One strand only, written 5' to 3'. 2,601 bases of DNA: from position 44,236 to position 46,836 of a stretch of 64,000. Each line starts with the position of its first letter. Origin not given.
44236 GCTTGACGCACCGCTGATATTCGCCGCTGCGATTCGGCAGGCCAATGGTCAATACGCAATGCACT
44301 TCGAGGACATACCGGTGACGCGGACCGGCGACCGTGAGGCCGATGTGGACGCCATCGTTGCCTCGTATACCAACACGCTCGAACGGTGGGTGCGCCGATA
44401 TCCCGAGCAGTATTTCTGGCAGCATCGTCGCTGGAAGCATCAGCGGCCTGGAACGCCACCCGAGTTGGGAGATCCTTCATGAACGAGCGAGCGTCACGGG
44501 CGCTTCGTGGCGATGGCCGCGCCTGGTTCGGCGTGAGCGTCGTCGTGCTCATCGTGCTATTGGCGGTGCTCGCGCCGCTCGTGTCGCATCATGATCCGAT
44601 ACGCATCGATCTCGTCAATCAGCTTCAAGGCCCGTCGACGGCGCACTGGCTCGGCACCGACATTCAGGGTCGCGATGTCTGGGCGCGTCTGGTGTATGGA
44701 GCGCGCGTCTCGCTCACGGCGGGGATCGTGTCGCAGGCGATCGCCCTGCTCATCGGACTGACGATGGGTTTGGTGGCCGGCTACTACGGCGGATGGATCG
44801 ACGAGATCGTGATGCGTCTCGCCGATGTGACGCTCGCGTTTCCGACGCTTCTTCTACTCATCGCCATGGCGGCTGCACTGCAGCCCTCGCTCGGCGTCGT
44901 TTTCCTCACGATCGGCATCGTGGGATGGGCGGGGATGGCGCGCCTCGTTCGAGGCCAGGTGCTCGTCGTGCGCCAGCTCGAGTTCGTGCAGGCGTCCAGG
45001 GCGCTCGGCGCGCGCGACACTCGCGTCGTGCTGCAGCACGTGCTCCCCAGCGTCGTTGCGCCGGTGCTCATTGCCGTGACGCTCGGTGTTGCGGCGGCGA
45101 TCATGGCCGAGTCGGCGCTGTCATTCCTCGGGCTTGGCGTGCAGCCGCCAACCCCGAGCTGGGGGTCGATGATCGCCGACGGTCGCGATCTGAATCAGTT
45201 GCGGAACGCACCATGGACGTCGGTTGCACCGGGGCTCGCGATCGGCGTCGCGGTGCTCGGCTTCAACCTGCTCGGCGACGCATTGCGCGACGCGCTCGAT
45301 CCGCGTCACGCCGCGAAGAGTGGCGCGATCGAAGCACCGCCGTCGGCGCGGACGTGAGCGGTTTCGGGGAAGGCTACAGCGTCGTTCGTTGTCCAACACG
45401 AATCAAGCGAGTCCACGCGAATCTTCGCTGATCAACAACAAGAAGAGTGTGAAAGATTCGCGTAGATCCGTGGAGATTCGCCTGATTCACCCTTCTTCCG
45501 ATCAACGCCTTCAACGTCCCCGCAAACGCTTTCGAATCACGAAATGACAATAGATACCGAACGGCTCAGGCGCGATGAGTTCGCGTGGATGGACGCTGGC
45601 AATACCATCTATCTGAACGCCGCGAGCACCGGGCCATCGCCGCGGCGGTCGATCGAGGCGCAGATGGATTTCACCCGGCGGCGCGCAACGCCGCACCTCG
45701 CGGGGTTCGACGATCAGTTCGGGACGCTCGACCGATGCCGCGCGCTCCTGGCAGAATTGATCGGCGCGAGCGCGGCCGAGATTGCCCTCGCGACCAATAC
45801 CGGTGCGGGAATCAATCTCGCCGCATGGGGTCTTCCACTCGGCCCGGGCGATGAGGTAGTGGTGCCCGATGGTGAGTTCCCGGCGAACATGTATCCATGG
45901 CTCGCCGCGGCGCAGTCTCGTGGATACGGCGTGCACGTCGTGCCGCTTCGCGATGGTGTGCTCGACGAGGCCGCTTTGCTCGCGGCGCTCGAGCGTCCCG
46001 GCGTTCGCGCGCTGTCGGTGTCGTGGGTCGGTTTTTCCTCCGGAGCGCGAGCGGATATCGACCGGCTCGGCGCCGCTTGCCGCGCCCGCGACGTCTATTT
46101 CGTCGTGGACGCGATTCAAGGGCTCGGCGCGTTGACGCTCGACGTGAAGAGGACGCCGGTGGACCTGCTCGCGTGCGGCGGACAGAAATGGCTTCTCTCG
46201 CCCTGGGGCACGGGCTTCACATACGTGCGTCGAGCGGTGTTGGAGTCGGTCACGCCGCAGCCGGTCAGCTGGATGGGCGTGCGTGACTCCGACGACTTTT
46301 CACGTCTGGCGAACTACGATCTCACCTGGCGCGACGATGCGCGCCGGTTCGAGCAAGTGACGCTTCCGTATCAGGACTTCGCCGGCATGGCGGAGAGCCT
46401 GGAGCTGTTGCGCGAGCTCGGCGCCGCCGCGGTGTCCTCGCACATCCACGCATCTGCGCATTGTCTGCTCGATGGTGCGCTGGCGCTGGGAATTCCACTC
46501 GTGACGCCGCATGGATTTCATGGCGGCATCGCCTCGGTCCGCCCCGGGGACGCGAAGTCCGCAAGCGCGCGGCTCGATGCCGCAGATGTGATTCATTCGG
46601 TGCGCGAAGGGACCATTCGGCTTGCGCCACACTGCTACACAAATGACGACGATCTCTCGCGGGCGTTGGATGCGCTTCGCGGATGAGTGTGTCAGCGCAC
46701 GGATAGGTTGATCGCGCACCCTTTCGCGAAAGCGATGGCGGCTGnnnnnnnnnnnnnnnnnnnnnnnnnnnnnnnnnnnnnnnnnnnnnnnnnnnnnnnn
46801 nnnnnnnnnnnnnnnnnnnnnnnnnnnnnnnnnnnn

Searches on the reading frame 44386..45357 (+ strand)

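Call 67: search_protein_families(library=pfam, proteins=[window:44386-45357:+], max_evalue=0.00001)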
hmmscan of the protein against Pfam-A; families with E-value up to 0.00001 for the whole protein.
window:44386-45357:+ (323 aa): 2 families
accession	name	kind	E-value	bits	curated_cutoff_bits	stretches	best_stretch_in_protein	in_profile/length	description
PF00528.27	BPD_transp_1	-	1.2e-29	103.7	26.4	1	124-307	1-181/184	Binding-protein-dependent transport system inner membrane component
PF12911.12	OppC_N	-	3.6e-07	30.4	23.9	1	35-83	5-53/53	N-terminal TM domain of oligopeptide transport permease C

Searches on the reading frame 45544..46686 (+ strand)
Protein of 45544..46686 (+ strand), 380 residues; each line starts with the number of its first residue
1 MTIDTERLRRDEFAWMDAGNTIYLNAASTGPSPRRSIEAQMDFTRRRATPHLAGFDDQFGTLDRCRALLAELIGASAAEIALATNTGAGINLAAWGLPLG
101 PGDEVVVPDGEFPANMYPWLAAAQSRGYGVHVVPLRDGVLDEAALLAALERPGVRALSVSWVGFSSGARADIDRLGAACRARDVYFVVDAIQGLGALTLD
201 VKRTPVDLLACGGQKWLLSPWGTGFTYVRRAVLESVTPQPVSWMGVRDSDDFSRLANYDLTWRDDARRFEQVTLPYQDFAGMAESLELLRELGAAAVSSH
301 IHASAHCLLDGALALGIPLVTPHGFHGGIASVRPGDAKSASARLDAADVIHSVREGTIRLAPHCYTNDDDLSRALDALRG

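Call 68: search_protein_families(library=pfam, proteins=[window:45544-46686:+], max_evalue=0.00001)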
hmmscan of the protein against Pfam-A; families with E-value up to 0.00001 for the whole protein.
window:45544-46686:+ (380 aa): 1 family
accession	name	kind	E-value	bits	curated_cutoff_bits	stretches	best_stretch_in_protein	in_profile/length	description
PF00266.25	Aminotran_5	-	3.3e-42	145.2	21.5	1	22-312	1-291/371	Aminotransferase class-V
